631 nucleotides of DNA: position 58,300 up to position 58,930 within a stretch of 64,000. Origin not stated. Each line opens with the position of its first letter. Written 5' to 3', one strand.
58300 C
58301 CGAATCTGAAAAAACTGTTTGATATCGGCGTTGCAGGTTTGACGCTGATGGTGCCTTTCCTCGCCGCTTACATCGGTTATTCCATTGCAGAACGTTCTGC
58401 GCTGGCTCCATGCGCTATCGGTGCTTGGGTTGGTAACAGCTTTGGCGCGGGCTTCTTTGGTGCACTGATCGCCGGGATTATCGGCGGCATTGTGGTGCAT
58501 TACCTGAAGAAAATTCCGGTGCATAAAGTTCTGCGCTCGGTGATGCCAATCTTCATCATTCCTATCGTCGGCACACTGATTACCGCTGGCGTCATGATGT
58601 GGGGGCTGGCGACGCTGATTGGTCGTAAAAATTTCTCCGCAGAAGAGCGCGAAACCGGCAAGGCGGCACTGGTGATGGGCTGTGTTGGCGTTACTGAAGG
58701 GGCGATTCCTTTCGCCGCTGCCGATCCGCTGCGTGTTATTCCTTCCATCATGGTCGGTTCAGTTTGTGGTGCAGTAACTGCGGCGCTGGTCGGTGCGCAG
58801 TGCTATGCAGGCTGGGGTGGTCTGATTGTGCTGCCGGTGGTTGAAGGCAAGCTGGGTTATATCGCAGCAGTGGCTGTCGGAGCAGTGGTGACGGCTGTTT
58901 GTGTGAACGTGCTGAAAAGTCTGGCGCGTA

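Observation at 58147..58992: frwC carries an in-frame deletion that removes the conserved EIIC core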

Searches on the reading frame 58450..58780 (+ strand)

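Call 17: search_protein_families(library=pfam, proteins=[L003:2698-3774:+], max_evalue=0.01)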
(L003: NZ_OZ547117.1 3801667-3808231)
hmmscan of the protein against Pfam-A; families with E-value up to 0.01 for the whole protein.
L003:2698-3774:+ (359 aa): 0 families

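Call 18: search_protein_families(library=ncbifam, proteins=[L003:2698-3774:+], max_evalue=0.01)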
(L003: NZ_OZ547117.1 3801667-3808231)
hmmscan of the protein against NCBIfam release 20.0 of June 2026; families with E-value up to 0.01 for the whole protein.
L003:2698-3774:+ (359 aa): 5 families
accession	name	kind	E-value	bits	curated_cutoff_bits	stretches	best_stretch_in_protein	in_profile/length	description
NF007787.0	PRK10478.1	equivalog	4.7e-217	719.9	426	1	1-359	1-359/359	PTS fructose transporter subunit EIIC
TIGR01427.1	PTS_IIC_fructo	subfamily_domain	1e-89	301.3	157.55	1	10-335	14-346/346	fructose-specific PTS transporter subunit EIIC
NF007984.0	PRK10712.1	equivalog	3.6e-74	250.2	793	1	12-336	227-553/563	PTS fructose transporter subunit IIBC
NF007293.0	PRK09765.1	equivalog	5.6e-68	230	763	1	8-344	284-632/639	PTS 2-O-a-mannosyl-D-glycerate transporter subunit IIABC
NF008493.0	PRK11404.1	equivalog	1.5e-49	168.9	806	1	13-341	130-470/483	PTS fructose-like transporter subunit IIBC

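Call 20: search_solved_structures(query=L003:2698-3774:+, max_evalue=1, show_alignments=2)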
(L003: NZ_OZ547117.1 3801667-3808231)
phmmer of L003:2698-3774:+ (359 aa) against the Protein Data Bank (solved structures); distinct sequences matched with E-value up to 1: 1.
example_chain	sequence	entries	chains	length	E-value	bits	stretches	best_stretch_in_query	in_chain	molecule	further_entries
7pq5_L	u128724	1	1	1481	0.018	17.4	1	270-336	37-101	Tre23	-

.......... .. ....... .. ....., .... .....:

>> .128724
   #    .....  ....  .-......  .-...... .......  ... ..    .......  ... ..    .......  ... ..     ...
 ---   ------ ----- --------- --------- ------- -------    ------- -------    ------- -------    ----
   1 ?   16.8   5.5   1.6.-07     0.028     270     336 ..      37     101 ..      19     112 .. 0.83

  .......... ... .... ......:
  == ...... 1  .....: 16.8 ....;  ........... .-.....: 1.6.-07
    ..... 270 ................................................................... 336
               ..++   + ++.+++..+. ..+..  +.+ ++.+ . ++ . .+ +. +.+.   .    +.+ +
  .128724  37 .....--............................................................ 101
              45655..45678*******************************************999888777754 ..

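Call 22: find_homologous_proteins(query=L003:2698-3774:+, max_evalue=1e-10)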
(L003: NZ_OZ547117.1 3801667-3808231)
Query L003:2698-3774:+ (359 aa): 7988 proteins with E <= 1e-10 among 8000 candidates; the best 120 are listed.
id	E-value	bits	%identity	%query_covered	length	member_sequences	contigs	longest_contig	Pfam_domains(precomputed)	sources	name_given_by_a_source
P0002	0.0e+0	1051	100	75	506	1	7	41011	-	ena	-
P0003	4.8e-281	948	99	64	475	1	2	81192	-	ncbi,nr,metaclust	ncbi:PTS system, Fru family, IIC component domain protein [Escherichia coli 5-172-05_S3_C3]|nr:PTS f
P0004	7.9e-253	856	97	66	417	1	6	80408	-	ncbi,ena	ncbi:PTS fructose transporter subunit EIIC [Escherichia coli]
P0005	2.7e-224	762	99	100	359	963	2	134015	-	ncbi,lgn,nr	ncbi:PTS fructose transporter subunit EIIC [Escherichia coli]|nr:PTS fructose transporter subunit EI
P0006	4.9e-224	761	99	100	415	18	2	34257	-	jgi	-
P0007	3.0e-223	758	99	100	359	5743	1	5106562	-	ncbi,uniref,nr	ncbi:PTS fructose transporter subunit EIIC [Escherichia coli]|uniref:PTS fructose transporter subuni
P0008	1.2e-217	740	98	100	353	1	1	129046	-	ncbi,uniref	ncbi:PTS fructose transporter subunit EIIC [Escherichia coli]|uniref:PTS fructose transporter subuni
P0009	7.9e-216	734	98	100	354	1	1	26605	-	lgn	-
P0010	6.0e-211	718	96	100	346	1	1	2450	-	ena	-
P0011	7.1e-211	718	92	100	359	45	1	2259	-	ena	-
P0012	7.2e-210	714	96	100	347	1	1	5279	-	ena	-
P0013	1.4e-209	713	95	100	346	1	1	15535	-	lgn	-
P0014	3.0e-205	699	93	100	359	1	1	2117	-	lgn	-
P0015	3.7e-205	699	91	100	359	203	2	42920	PF02378.24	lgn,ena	-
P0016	9.7e-205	697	93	100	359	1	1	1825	-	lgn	-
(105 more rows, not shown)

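Call 40: search_protein_representatives(protein=L003:2698-3774:+)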
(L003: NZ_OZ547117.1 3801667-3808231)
Query: 359 residues. Proteins with E-value up to 0.001 (for the whole library): 2376; up to 1e-10: 1366; up to 1e-30: 423. The best 150 are listed.
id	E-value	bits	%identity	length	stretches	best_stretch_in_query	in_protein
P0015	1.2e-205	698.8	91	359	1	1-359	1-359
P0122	1.4e-143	494.7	93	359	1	1-252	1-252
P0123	1.5e-124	432.1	92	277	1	1-219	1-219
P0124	1.4e-111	389.5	82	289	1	22-245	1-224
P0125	1.4e-100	353.3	88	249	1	95-284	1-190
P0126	1.3e-95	336.9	52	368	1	1-358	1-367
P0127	8.5e-95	334.2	51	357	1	8-356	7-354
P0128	3.8e-91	322.2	52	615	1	11-337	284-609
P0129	3.2e-90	319.2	51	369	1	1-355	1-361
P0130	7.2e-90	318.0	48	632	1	9-341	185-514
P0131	1.9e-87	310.1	48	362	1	1-357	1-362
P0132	1.4e-86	307.3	45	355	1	11-334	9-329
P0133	7.4e-86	304.9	49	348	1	6-342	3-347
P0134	1.9e-84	300.2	45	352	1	8-357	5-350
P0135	4.6e-81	289.1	97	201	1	218-359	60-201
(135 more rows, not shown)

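Call 44: list_cluster_members(proteins=[L003:2698-3774:+])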
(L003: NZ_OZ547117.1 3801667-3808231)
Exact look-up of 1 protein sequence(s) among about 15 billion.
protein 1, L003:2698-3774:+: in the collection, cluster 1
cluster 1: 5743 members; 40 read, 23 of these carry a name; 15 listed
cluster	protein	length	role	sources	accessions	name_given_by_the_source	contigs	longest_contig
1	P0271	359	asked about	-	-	TPA: PTS fructose transporter subunit EIIC [Escherichia coli] | Fructose-like permease IIC component 2 n=1 Tax=Escherichia coli TaxID=562 ... | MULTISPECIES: PTS fructose transporter subunit EIIC [Escherichia]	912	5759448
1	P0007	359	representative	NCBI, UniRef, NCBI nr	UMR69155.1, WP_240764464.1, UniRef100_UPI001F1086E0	PTS fructose transporter subunit EIIC [Escherichia coli] | PTS fructose transporter subunit EIIC n=1 Tax=Escherichia coli TaxID=562 ...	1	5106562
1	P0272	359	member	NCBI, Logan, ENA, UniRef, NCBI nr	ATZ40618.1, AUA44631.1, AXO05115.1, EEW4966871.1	PTS fructose transporter subunit EIIC [Escherichia coli] | PTS fructose transporter subunit EIIC n=1 Tax=Escherichia coli TaxID=562 ...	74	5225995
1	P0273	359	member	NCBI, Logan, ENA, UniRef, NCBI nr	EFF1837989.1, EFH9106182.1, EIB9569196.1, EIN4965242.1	TPA: PTS fructose transporter subunit EIIC [Escherichia coli] | PTS fructose transporter subunit EIIC n=1 Tax=Escherichia coli TaxID=562 ... | PTS fructose transporter subunit EIIC [Escherichia coli]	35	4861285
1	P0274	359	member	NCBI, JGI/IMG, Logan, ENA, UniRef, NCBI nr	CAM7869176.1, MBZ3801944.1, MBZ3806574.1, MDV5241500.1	PTS fructose transporter subunit EIIC [Leclercia adecarboxylata] | PTS fructose transporter subunit EIIC n=1 Tax=Leclercia adecarboxylata TaxID=83655 ...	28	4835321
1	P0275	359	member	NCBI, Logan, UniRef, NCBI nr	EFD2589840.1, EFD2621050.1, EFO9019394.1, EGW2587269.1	PTS fructose transporter subunit EIIC [Escherichia coli] | PTS fructose transporter subunit EIIC n=1 Tax=Escherichia coli TaxID=562 ...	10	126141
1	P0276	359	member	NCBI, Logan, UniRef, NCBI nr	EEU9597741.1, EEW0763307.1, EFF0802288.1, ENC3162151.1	PTS fructose transporter subunit EIIC [Escherichia albertii] | PTS fructose transporter subunit EIIC n=1 Tax=Escherichia albertii TaxID=208962 ...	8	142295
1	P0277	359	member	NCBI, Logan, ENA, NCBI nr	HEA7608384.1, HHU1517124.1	TPA: PTS fructose transporter subunit EIIC [Escherichia coli] | PTS fructose transporter subunit EIIC [Escherichia coli]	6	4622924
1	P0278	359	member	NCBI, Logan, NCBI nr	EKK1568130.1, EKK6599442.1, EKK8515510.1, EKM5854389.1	PTS fructose transporter subunit EIIC [Salmonella enterica]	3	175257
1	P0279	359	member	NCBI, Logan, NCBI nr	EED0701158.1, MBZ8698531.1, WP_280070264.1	PTS fructose transporter subunit EIIC [Escherichia coli]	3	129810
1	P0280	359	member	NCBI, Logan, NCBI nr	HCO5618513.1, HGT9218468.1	TPA: PTS fructose transporter subunit EIIC [Escherichia coli] | PTS fructose transporter subunit EIIC [Escherichia coli]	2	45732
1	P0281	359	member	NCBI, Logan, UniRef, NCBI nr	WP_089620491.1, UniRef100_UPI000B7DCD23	PTS fructose transporter subunit EIIC [Escherichia coli] | PTS fructose transporter subunit EIIC n=1 Tax=Escherichia coli TaxID=562 ...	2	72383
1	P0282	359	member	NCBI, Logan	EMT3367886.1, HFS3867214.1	PTS fructose transporter subunit EIIC [Escherichia coli]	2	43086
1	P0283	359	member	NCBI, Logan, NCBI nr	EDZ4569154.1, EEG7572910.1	PTS fructose transporter subunit EIIC [Salmonella enterica]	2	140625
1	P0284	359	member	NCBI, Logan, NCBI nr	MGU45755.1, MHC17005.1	PTS fructose transporter subunit EIIC [Salmonella enterica]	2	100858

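Call 47: predict_structure(alignment_id=A1)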
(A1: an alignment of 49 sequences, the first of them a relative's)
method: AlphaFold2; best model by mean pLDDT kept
length: 359 residues; sequences in the alignment: 49
mean_pLDDT: 90.6   pTM: 0.78
mean pLDDT of the five models: 90.6, 89.3, 89.2, 88.5, 86.9
residues with pLDDT >= 90: 250; 70-90: 89; 50-70: 16; < 50: 4
segments of 3 or more residues with pLDDT < 50: none
pLDDT, mean of each block of 10 residues (from residue 1): 89 89 87 88 83 93 90 97 97 94 92 97 95 95 97 92 83 82 96 85 86 92 98 97 96 95 94 97 98 92 90 96 98 95 59 53
secondary structure, 60 per line:
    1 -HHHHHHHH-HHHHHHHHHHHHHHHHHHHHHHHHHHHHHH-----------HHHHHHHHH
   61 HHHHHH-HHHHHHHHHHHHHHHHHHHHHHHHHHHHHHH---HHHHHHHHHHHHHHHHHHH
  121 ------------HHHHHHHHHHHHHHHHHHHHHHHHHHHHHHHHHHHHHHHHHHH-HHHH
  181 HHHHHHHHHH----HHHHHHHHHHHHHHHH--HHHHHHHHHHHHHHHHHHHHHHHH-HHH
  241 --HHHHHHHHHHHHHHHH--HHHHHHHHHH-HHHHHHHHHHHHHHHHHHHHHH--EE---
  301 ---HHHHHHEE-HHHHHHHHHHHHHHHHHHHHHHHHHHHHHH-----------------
elements in order: H2-9 H11-40 H52-66 H68-98 H102-120 H133-175 H177-190 H195-210 H213-236 H243-258 H261-270 H272-293 H304-309 H313-342

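Call 49: fold_search(model_id=the predicted structure, library=pdb)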
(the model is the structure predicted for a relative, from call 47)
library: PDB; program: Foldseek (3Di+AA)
matches with E <= 10: 426; with E <= 0.001: 4
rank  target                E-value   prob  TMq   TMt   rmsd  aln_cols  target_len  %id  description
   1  9a6a_B                3.2e-06  1.00  0.47  0.38   8.5       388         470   13  Integrative model of GLPD-PTTBC by crosslinking MS and deep learning (released 2024-09-18)
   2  8qsr_A                2.1e-05  1.00  0.63  0.60   5.2       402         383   13  Cryo-EM structure of the glucose-specific PTS transporter IICB from E. coli in the inward-facing conformation (released 2024-09-25)
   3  9lgt_A                5.1e-05  1.00  0.64  0.61   5.1       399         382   14  Cryo-EM structure of the glucose-specific PTS transporter IIC from V. cholerae in the inward-facing conformation (released 2026-01-14)
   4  9a3b_MODEL_1_A        7.4e-05  1.00  0.48  0.39   8.8       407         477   12  Model of E. coli PtsG by in-cell photo-crosslinking MS and deep learning (released 2023-02-24)
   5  6bvg_A                2.0e-03  1.00  0.65  0.54   5.8       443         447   13  Crystal structure of bcMalT T280C-E54C crosslinked by divalent mercury (released 2018-05-23)
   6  9a2w_MODEL_1_A        3.1e-03  1.00  0.47  0.29  15.6       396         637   16  Model of E. coli MtlA by in-cell photo-crosslinking MS and deep learning (released 2023-02-24)
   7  5oxp                  4.0e-02  0.38  0.17  0.15  20.7       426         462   13  PepTSt in occluded conformation with phosphate ion bound (released 2018-02-21)
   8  4mlb_A                8.3e-02  0.23  0.16  0.14  20.4       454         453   16  Reverse polarity of binding pocket suggests different function of a MOP superfamily transporter from Pyrococcus furios (released 2013-09-25)
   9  4mlb_B                1.6e-01  0.30  0.19  0.16  20.1       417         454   14  Reverse polarity of binding pocket suggests different function of a MOP superfamily transporter from Pyrococcus furios (released 2013-09-25)
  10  9g9m_A                1.6e-01  0.25  0.18  0.16  20.4       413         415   12  Lipid III flippase WzxE with NB10 and NB7 nanobodies in outward-facing conformation - crystal 1 (released 2025-01-22)
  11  9rsj_A                2.3e-01  0.23  0.18  0.16  21.5       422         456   15  Cryo-EM structure of MATE transporter NorM-VC in complex with doxorubicin (released 2025-11-26)
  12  6nc9                  3.1e-01  0.16  0.17  0.13  17.8       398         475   10  Lipid II flippase MurJ, outward-facing conformation (released 2019-04-17)
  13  9fka_B                3.4e-01  0.10  0.11  0.11  18.6       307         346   14  Cryo-EM structure of the reduced cytochrome bd oxidase from M. tuberculosis (released 2025-02-12)
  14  9i6d_A                3.4e-01  0.08  0.13  0.12  24.2       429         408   14  Glutamate transporter homologue GltPh mutant P206R in Complex with L-Aspartate and Sodium Ions in Salipro (released 2026-02-18)
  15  4mlb_C                3.5e-01  0.20  0.19  0.16  21.1       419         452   13  Reverse polarity of binding pocket suggests different function of a MOP superfamily transporter from Pyrococcus furios (released 2013-09-25)
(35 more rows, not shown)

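Call 61: search_solved_structures(query=A1, max_evalue=10, show_alignments=3)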
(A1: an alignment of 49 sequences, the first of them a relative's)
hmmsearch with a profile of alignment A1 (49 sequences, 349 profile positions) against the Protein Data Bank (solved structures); distinct sequences matched with E-value up to 10: 4.
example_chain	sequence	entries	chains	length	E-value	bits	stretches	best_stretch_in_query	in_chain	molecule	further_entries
7zuh_AAA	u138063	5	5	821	0.15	14.1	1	80-128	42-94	Penicillin-binding protein 1b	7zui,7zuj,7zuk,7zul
8j4a_D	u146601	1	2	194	0.45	12.5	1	178-207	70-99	26S proteasome non-ATPase regulatory subunit 4 homolog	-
8jtk_B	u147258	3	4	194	0.45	12.5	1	178-207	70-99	26S proteasome non-ATPase regulatory subunit 4 homolog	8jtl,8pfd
7wkk_N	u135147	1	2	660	2.6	10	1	129-188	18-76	Nucleoporin NDC1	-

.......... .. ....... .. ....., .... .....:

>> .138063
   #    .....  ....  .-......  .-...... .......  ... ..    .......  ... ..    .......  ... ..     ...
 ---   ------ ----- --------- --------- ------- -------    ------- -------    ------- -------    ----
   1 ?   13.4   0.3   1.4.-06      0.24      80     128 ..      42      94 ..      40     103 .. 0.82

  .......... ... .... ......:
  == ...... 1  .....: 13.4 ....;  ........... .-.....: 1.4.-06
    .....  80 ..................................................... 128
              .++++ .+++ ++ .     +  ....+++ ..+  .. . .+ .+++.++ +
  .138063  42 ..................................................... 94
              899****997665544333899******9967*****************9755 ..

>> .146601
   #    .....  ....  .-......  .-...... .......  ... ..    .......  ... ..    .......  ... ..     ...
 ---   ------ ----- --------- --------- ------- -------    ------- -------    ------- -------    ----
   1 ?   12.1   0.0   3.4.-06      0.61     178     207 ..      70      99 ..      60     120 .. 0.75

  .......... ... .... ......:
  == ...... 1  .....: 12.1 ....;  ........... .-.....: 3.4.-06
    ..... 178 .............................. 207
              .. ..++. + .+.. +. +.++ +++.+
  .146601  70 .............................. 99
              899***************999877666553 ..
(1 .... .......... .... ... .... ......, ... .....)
